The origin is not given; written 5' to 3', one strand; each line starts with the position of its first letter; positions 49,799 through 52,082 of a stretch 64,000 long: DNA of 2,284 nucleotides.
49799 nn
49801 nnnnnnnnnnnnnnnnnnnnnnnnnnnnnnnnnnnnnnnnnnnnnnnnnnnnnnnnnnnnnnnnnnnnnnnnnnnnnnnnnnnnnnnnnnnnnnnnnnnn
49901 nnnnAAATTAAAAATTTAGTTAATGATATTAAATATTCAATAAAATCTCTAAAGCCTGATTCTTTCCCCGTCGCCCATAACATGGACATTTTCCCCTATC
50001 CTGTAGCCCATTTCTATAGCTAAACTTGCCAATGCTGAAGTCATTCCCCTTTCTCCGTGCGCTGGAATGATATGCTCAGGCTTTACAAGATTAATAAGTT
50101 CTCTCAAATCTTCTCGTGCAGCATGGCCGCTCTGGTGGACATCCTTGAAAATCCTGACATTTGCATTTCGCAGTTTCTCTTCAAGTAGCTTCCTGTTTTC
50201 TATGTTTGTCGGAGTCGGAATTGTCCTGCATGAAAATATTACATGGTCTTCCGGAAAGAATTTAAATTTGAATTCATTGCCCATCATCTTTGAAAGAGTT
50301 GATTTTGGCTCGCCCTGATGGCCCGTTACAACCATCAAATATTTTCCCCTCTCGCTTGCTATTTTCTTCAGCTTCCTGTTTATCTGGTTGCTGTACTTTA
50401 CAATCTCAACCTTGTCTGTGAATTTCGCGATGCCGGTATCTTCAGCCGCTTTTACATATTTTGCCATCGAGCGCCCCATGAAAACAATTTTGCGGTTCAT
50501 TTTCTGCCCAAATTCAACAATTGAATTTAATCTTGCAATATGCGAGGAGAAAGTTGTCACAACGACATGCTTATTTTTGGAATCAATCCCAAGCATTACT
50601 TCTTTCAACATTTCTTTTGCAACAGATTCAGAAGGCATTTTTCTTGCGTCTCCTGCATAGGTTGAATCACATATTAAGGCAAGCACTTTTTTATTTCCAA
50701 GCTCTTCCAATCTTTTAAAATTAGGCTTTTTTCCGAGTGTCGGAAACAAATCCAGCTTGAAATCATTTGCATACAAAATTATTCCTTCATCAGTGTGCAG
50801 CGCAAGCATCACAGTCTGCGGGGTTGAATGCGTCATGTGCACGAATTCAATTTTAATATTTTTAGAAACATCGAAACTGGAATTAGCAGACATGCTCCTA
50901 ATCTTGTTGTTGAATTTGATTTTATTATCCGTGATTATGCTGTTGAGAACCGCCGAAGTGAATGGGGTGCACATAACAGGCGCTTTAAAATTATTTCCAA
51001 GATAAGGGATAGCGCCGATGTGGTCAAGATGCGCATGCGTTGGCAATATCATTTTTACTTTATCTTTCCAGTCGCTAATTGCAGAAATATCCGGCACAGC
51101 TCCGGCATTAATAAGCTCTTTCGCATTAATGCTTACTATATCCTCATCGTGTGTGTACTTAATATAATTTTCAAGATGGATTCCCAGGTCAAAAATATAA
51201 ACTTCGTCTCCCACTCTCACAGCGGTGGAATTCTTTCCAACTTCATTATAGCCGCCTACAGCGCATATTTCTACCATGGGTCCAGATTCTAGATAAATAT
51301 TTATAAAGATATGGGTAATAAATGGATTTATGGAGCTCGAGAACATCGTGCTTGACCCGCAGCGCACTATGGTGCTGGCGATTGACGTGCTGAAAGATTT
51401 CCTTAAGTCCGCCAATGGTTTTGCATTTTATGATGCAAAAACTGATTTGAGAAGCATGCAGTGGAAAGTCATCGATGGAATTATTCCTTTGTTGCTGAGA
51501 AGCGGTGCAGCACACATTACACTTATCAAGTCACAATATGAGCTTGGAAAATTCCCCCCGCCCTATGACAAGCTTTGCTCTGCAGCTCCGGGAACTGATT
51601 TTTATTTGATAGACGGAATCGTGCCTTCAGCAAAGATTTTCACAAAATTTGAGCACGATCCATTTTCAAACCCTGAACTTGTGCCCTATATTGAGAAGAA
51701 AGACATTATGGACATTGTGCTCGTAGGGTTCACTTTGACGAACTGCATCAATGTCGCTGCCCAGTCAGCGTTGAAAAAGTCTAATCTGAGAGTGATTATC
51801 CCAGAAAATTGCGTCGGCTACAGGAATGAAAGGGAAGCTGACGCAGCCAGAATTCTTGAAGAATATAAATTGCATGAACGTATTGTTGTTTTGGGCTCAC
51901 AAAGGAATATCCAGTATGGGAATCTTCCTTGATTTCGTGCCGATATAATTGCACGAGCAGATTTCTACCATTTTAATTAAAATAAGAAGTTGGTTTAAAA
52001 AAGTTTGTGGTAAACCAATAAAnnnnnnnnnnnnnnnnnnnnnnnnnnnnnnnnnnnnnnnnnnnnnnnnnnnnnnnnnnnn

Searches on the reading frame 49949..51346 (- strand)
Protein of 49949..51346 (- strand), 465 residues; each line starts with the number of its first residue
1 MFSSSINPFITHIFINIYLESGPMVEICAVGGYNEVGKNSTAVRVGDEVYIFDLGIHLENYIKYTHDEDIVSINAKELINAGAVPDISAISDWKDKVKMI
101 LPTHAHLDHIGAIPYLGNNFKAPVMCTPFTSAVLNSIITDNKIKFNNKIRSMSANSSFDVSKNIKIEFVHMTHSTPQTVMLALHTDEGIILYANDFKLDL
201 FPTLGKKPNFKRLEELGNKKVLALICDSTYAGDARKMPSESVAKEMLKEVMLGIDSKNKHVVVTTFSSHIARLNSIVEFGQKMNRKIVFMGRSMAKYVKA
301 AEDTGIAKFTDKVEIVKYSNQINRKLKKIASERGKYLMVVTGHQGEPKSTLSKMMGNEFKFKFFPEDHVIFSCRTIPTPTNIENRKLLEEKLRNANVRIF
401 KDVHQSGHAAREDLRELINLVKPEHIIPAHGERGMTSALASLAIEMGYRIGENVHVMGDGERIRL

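Call 85: search_protein_families(library=pfam, max_evalue=0.001, proteins=[window:49949-51346:-])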
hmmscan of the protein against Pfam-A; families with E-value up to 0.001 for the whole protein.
window:49949-51346:- (465 aa): 4 families
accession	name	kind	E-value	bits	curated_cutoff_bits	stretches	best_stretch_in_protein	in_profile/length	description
PF22505.1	RNase_J_b_CASP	-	2.1e-24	86.2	27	1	259-379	2-115/126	Ribonuclease J, beta-CASP domain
PF07521.17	RMMBL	-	7.7e-13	48.7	21.6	1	402-449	10-59/63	Zn-dependent metallo-hydrolase RNA specificity domain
PF00753.33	Lactamase_B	-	4.3e-08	33.8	22.7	1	36-127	4-74/196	Metallo-beta-lactamase superfamily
PF12706.13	Lactamase_B_2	-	5.7e-08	33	27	1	94-195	26-142/200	Beta-lactamase superfamily domain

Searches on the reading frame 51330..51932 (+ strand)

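Call 85: search_protein_families(library=pfam, max_evalue=0.001, proteins=[window:51330-51932:+])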
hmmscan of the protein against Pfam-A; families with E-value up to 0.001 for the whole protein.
window:51330-51932:+ (200 aa): 1 family
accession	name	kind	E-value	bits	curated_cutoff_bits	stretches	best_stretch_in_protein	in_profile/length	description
PF00857.26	Isochorismatase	-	4.8e-10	40.2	27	1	93-173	78-159/175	Isochorismatase domain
